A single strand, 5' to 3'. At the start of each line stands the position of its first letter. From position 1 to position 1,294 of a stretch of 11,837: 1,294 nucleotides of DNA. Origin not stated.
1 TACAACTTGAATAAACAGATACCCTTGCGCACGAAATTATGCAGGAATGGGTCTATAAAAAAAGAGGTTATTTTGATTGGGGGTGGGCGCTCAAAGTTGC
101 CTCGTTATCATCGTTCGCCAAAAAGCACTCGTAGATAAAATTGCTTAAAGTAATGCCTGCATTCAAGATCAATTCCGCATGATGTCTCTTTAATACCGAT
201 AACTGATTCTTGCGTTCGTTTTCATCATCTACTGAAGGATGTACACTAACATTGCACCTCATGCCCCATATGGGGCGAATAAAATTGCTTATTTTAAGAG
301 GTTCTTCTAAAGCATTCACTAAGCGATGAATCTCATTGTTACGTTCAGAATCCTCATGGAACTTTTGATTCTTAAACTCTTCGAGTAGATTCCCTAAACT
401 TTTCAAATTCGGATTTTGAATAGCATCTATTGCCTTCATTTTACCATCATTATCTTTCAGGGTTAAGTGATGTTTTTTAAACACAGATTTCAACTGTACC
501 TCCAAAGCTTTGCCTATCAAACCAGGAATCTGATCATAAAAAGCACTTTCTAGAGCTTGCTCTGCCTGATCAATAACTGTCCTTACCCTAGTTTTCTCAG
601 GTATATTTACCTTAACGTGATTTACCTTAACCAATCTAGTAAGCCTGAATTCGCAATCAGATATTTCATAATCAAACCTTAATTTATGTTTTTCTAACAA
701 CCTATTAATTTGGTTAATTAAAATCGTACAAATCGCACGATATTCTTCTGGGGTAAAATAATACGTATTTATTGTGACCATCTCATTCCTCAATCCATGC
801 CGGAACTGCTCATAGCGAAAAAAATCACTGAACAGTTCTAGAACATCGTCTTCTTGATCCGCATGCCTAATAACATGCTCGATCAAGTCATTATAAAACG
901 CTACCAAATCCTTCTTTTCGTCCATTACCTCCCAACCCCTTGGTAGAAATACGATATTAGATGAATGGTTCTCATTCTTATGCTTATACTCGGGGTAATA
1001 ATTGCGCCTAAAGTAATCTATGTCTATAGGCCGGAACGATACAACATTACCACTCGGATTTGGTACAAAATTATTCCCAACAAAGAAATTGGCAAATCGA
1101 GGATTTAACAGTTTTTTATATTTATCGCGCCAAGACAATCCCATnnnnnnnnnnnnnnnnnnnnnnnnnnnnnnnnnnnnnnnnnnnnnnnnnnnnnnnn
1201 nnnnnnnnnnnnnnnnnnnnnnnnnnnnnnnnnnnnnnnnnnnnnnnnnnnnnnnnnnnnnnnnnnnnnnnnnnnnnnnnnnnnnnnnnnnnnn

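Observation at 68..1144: Abi_C / HEPN-like candidate defence protein in an apparently intracellular-lifestyle genome context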

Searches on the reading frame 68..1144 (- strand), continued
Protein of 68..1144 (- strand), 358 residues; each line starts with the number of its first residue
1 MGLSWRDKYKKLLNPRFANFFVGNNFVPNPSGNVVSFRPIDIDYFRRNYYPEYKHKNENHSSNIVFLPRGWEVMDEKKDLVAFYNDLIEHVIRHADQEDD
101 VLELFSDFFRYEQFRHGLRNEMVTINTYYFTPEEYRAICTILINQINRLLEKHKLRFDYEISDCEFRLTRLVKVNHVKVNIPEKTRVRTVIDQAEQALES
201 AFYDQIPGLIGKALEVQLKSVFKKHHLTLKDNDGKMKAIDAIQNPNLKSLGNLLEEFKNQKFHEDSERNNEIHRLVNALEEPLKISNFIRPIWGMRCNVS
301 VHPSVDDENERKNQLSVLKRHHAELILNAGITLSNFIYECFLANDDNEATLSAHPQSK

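Call 88: find_encoding_contigs(protein=window:68-1144:-, flank=10000, max_places=10)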
Protein window:68-1144:- (358 aa): 2 contigs read that carry it; 2 places shown.
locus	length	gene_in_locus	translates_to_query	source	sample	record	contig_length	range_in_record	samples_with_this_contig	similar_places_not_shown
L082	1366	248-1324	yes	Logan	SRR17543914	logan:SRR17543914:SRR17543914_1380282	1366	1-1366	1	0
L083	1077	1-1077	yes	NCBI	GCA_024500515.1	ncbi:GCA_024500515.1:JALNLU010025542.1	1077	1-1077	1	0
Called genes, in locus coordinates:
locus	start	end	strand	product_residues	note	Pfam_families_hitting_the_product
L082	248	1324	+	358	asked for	-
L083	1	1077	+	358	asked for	?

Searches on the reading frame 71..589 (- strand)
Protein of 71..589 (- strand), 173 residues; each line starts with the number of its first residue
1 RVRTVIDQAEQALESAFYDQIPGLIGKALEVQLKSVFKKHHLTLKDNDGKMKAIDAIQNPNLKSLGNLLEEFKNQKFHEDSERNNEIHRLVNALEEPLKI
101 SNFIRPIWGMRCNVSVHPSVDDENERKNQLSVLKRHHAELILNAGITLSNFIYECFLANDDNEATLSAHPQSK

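Call 83: search_protein_families(library=padloc, max_evalue=10, proteins=[window:71-589:-])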
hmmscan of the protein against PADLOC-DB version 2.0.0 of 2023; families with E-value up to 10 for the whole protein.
seq(173 aa): 1 family
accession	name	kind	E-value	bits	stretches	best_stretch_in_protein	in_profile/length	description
PDLC02347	AbiJ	-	6e-05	20.9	1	54-154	190-275/281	AbiJ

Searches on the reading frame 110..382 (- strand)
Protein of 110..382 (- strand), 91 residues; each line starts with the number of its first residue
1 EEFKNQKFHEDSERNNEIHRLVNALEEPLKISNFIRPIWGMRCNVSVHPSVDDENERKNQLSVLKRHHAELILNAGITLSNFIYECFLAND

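Call 36: search_dna_similar(query=window:110-382:-, collection=plasmids, mode=protein, max_evalue=10, max_rows=40)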
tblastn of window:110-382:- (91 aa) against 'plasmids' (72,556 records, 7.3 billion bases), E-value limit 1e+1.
Records with a match: 1; places in all: 2; records where one place covers at least 80% of the query: 0.
Best place of each record, by identity: <60% 1.
By first word of the organism name: Paraburkholderia 1.
By predicted mobility (MOB-suite, as given by PLSDB): non-mobilizable 1.
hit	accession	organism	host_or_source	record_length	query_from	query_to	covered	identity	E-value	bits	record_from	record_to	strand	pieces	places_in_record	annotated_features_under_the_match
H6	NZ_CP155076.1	Paraburkholderia sp. PREW-6R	single cell,Phlox subulata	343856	11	80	77%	33.3%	6e-1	35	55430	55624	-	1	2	ESPR-type extended signal peptide-containing protein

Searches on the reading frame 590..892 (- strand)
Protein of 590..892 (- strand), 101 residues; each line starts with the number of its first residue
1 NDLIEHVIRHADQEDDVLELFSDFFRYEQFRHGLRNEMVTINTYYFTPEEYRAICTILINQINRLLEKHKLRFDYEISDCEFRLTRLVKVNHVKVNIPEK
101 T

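Call 83: search_protein_families(library=padloc, max_evalue=10, proteins=[window:590-892:-])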
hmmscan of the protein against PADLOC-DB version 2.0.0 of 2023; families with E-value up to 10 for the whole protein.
seq(101 aa): 1 family
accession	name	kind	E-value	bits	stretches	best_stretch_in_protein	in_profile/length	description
PDLC02347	AbiJ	-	0.00051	17.8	1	3-75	51-122/281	AbiJ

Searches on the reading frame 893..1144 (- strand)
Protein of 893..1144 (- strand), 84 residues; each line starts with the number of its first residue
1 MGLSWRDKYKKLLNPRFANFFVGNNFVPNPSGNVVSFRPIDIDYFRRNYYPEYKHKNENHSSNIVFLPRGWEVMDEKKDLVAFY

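Call 83: search_protein_families(library=padloc, max_evalue=10, proteins=[window:893-1144:-])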
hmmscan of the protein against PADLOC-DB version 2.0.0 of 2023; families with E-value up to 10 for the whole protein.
seq(84 aa): 0 families
